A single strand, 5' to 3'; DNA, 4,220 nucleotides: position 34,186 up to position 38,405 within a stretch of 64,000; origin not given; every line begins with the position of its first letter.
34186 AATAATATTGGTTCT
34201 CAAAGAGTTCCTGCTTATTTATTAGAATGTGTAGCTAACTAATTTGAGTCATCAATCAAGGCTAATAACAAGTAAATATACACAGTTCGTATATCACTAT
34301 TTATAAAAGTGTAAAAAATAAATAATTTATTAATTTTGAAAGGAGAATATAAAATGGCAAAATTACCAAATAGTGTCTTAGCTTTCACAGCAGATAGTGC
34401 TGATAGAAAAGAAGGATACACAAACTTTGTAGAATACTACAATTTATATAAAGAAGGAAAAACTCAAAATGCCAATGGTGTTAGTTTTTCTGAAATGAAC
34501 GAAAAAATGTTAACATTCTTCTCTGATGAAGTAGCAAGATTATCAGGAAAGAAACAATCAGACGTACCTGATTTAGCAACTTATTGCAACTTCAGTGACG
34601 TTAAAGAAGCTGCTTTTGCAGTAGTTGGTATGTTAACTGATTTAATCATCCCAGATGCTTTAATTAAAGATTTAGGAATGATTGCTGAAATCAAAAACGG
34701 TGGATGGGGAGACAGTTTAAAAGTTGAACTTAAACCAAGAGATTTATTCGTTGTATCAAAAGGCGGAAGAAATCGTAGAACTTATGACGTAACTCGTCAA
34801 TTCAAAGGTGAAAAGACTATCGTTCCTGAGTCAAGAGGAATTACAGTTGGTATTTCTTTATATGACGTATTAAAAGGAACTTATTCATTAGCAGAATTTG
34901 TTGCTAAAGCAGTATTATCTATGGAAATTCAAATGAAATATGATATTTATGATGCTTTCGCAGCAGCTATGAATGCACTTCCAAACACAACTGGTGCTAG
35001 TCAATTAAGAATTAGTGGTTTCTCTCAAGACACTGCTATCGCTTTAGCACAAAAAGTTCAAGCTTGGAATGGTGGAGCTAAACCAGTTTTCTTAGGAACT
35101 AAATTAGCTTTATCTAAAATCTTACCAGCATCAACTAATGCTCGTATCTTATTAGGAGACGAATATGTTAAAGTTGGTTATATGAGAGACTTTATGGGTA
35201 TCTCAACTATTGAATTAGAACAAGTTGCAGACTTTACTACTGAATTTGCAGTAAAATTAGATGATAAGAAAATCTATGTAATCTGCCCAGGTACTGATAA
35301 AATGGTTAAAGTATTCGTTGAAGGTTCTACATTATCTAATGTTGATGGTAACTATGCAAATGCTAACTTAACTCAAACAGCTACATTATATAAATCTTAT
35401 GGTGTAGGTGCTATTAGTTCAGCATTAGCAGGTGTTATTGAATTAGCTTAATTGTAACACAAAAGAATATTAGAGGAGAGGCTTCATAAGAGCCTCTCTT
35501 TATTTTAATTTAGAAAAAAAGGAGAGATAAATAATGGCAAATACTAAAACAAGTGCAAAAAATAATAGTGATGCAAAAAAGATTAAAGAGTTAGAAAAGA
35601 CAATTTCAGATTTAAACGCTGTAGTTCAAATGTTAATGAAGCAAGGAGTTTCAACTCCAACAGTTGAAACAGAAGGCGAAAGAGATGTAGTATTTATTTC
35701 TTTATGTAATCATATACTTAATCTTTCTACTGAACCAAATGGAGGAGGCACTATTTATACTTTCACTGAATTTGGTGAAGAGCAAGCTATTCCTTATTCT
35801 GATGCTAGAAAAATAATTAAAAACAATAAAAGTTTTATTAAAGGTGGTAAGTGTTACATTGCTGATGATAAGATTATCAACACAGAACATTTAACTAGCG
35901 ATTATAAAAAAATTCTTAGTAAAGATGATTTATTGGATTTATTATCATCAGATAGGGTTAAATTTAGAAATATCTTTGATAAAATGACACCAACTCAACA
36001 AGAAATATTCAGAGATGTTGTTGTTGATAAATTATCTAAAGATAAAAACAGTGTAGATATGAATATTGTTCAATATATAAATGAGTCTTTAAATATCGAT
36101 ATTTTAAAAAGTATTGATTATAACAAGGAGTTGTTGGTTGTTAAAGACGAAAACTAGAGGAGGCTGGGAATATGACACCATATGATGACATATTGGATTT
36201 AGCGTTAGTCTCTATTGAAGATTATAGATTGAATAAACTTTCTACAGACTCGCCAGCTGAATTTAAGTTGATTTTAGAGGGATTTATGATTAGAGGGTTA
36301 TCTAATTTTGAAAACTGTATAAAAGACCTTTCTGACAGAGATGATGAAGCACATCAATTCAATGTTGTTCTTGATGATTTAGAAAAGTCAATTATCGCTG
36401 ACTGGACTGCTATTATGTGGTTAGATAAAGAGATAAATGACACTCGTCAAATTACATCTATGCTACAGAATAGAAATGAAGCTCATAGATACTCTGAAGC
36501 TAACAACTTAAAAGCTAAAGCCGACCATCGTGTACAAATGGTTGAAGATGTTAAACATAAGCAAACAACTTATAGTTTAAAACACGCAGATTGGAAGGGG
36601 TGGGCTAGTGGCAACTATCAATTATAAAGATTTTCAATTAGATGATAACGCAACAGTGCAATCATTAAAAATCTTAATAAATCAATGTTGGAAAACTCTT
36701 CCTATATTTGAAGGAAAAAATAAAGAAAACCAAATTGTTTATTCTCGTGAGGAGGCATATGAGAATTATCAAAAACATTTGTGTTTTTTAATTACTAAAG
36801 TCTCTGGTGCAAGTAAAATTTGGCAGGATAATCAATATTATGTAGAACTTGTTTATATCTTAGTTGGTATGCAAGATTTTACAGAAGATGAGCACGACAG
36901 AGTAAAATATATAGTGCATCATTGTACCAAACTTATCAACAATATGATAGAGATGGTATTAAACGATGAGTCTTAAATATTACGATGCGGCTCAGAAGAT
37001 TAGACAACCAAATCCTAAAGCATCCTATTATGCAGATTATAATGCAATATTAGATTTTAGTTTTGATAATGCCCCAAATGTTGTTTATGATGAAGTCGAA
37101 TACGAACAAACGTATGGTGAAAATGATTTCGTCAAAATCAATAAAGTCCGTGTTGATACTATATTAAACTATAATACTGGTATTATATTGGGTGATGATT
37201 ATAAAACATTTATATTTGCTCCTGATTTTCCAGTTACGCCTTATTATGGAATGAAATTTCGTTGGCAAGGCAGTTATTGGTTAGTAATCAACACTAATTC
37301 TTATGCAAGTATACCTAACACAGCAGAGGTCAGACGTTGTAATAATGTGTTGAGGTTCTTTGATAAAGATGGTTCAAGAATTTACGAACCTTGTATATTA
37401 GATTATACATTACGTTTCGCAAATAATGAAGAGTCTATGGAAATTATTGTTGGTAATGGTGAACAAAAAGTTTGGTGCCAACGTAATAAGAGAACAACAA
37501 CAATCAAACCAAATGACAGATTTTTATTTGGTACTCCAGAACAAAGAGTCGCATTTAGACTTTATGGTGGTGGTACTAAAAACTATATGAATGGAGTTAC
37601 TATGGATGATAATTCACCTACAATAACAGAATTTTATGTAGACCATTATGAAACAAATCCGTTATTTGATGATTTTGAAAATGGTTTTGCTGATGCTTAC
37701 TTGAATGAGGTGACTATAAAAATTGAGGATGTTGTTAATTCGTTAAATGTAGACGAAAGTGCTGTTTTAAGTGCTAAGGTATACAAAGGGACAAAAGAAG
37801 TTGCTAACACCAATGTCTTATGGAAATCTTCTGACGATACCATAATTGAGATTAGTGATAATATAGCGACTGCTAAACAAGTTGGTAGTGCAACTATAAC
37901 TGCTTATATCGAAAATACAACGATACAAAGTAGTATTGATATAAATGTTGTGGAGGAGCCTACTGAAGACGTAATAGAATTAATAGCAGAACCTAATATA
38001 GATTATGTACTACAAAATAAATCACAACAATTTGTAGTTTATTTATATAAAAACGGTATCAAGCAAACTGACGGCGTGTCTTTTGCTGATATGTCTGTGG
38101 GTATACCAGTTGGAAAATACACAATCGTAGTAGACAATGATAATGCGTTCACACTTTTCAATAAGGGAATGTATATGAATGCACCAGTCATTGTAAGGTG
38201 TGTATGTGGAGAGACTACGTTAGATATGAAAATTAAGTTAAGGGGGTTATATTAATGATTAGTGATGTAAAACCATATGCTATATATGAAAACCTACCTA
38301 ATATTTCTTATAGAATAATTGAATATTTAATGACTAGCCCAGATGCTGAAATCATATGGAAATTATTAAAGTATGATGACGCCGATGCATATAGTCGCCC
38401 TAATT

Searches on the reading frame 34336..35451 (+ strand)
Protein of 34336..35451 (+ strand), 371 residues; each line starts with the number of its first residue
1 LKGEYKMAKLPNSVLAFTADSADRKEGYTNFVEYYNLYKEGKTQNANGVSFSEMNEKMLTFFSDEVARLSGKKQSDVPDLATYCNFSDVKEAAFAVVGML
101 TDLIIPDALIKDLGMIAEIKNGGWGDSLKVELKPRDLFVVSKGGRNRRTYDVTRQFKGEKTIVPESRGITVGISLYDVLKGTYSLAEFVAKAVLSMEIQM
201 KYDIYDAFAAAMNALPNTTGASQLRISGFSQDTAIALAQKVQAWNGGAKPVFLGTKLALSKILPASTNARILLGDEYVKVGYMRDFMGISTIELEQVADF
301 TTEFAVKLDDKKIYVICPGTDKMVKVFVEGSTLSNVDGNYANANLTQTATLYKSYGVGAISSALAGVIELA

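Call 14: search_protein_families(library=phrogs, max_evalue=0.00001, proteins=[window:34336-35451:+])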
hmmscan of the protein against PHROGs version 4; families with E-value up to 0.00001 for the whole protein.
window:34336-35451:+ (371 aa): 2 families
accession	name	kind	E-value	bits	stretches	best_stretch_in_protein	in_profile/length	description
phrog_4088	-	unknown function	3e-40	139.5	1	79-370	44-331/332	-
phrog_22779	-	unknown function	1.5e-07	32.2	1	175-370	12-204/205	-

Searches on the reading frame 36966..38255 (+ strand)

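Call 14: search_protein_families(library=phrogs, max_evalue=0.00001, proteins=[window:36966-38255:+])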
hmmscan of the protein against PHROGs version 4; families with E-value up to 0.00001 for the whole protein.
window:36966-38255:+ (429 aa): 2 families
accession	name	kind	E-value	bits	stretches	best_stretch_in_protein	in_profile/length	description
phrog_16444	-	unknown function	8.6e-16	58.4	1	95-373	72-337/397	-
phrog_5251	-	unknown function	1.9e-10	41.6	1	80-252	68-236/244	-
